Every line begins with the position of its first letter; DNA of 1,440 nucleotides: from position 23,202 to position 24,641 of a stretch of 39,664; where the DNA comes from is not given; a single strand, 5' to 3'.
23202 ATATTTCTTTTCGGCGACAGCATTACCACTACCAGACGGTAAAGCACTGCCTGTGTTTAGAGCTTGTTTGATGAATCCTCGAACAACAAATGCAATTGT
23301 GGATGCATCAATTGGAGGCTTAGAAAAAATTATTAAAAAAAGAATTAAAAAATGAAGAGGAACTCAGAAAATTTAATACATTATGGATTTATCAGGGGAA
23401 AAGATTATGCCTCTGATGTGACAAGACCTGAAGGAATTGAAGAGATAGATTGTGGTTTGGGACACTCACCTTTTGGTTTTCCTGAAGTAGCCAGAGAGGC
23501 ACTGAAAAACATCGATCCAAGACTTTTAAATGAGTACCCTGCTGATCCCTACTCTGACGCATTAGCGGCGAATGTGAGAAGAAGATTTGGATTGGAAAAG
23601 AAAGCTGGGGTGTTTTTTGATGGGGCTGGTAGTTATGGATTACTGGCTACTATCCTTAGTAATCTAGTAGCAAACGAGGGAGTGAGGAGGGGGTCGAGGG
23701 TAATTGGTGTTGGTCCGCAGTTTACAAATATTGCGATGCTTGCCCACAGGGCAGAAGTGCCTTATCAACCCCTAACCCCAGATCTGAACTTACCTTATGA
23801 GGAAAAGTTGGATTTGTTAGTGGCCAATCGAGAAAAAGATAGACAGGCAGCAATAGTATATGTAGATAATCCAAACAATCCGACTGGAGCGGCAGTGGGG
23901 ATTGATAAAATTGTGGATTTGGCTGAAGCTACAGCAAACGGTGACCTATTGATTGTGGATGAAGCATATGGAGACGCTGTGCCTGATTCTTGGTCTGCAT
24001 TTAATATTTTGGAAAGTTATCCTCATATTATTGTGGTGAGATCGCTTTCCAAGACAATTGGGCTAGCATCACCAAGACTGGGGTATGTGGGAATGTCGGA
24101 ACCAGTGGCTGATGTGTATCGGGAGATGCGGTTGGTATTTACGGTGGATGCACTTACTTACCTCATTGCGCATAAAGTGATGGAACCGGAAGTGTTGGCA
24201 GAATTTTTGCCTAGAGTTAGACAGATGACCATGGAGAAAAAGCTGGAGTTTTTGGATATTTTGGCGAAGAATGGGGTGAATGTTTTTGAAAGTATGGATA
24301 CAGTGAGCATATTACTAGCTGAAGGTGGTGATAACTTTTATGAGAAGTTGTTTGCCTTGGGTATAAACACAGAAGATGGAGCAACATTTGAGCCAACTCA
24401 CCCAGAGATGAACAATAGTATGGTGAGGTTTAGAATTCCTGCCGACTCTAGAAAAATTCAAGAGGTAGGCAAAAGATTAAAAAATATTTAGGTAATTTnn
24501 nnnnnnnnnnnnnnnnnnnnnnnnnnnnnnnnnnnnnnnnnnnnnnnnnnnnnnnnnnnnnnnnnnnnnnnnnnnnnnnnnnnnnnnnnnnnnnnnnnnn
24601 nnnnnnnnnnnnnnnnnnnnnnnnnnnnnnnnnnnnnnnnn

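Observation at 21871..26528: Translationally coupled cassette: PLP decarboxylase, HisC-like aminotransferase, GNAT-like protein and OSBS/NSAR enolase-superfamily enzyme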

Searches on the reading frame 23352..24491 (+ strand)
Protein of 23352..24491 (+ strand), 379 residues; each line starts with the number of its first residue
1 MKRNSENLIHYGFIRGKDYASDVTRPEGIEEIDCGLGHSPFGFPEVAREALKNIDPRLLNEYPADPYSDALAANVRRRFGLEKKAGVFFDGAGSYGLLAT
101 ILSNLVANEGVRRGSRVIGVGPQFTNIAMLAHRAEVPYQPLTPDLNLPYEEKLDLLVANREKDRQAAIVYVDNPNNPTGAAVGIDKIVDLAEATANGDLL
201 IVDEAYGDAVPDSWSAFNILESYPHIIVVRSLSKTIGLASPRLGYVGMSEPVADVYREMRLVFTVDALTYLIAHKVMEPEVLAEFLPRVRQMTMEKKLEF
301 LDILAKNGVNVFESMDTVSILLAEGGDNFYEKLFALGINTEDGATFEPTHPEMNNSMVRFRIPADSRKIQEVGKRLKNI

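Call 3: search_protein_families(library=pfam, proteins=[window:23352-24491:+], max_evalue=0.01)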
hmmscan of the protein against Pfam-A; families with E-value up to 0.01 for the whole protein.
window:23352-24491:+ (379 aa): 1 family
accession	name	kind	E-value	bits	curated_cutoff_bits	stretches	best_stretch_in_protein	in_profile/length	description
PF00155.27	Aminotran_1_2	-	7.5e-27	94.9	19.7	1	40-318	12-304/361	Aminotransferase class I and II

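Call 4: search_protein_families(library=ncbifam, proteins=[window:23352-24491:+], max_evalue=0.01)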
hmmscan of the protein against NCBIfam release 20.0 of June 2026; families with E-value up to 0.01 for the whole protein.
window:23352-24491:+ (379 aa): 63 families (the best 25 are shown)
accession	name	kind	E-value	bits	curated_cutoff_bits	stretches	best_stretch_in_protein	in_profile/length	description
TIGR01141.1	hisC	equivalog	2.1e-36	125.5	276.55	1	38-338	29-313/349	histidinol-phosphate transaminase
TIGR01140.1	L_thr_O3P_dcar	equivalog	9.6e-32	110.4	290.55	1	32-370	20-324/331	threonine-phosphate decarboxylase CobD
NF002877.0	PRK03317.1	equivalog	6.2e-25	87.8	409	1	69-315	77-311/374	histidinol-phosphate transaminase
NF005915.1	PRK07908.1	equivalog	2e-22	80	360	1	114-352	84-312/332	Rv2231c family histidinol phosphate aminotransferase CobC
NF006014.0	PRK08153.1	equivalog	1.1e-20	73.9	510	1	39-315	43-302/370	pyridoxal phosphate-dependent aminotransferase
NF002878.0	PRK03321.1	subfamily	2e-20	72.8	374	1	57-337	49-317/352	histidinol-phosphate transaminase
NF003496.0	PRK05166.1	equivalog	4.5e-19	68.4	540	1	38-315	45-311/373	histidinol-phosphate transaminase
NF053748.1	bifunc_CobBC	exception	1e-18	67.1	950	1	116-363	554-784/797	bifunctional hydrogenobyrinic acid a,c-diamide synthase/histidinol phosphate aminotransferase CobBC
NF051461.1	pyoverd_PtaA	equivalog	2.7e-16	59.3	500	1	26-246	31-236/359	pyoverdine biosynthesis transaminase PtaA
NF006580.0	PRK09105.1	subfamily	2.8e-15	56.1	444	1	122-314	130-312/375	pyridoxal phosphate-dependent aminotransferase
NF005305.0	PRK06836.1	equivalog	8.8e-14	51.5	376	1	68-281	81-294/396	pyridoxal phosphate-dependent aminotransferase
NF006225.0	PRK08354.1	equivalog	1.1e-13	51.3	288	1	152-296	116-246/318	putative aminotransferase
TIGR03947.1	viomycin_VioD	equivalog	2.7e-12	46.3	390.9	1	105-279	84-259/359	capreomycidine synthase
NF002726.0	PRK02610.1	equivalog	2.8e-12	46.3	391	1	103-298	106-296/374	histidinol-phosphate transaminase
NF005593.0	PRK07324.1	equivalog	9.7e-12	44.6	476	1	109-278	99-268/373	aminotransferase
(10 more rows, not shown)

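Call 10: search_solved_structures(query=window:23352-24491:+, max_evalue=0.00001, show_alignments=1)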
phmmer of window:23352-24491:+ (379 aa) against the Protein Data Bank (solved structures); distinct sequences matched with E-value up to 0.00001: 23.
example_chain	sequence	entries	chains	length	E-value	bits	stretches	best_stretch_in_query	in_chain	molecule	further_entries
3euc_A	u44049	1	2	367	1.6e-18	70.2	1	30-338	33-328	Histidinol-phosphate aminotransferase 2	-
7szp_A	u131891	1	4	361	2.7e-14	56.3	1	166-298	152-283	Histidinol-phosphate aminotransferase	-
3cq5_A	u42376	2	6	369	4.7e-14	55.6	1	59-295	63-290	Histidinol-phosphate aminotransferase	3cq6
3cq4_A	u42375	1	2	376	5e-14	55.5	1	59-295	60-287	Histidinol-phosphate aminotransferase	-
1h1c_A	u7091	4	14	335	1.5e-13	53.9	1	165-284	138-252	HISTIDINOL-PHOSPHATE AMINOTRANSFERASE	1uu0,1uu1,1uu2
2f8j_A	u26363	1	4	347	1.6e-13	53.8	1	165-284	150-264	Histidinol-phosphate aminotransferase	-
1fg3_A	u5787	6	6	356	4.4e-13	52.4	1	165-301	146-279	HISTIDINOL PHOSPHATE AMINOTRANSFERASE | HISTIDINOL-PHOSPHATE AMINOTRANSFERASE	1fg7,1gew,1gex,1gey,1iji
9jfb_A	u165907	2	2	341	1.2e-12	51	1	166-277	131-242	threonine-phosphate decarboxylase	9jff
9t0w_A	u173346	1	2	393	1.2e-12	50.9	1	154-276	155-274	Histidinol-phosphate aminotransferase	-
4r8d_A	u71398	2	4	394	1.2e-12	50.9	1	154-276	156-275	Histidinol-phosphate aminotransferase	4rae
4wbt_A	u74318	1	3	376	4.9e-12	48.9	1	64-268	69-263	Probable histidinol-phosphate aminotransferase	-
4r2n_A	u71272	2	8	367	7e-12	48.4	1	163-296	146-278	Putative phenylalanine aminotransferase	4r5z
6oux_A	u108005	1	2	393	1.2e-11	47.6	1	102-315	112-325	Threonine phosphate decarboxylase-like enzyme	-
8bj1_A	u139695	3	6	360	1.4e-11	47.4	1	25-249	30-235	histidinol-phosphate aminotransferase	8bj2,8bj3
8bj4_A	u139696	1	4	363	1.5e-11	47.4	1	25-249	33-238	histidinol-phosphate aminotransferase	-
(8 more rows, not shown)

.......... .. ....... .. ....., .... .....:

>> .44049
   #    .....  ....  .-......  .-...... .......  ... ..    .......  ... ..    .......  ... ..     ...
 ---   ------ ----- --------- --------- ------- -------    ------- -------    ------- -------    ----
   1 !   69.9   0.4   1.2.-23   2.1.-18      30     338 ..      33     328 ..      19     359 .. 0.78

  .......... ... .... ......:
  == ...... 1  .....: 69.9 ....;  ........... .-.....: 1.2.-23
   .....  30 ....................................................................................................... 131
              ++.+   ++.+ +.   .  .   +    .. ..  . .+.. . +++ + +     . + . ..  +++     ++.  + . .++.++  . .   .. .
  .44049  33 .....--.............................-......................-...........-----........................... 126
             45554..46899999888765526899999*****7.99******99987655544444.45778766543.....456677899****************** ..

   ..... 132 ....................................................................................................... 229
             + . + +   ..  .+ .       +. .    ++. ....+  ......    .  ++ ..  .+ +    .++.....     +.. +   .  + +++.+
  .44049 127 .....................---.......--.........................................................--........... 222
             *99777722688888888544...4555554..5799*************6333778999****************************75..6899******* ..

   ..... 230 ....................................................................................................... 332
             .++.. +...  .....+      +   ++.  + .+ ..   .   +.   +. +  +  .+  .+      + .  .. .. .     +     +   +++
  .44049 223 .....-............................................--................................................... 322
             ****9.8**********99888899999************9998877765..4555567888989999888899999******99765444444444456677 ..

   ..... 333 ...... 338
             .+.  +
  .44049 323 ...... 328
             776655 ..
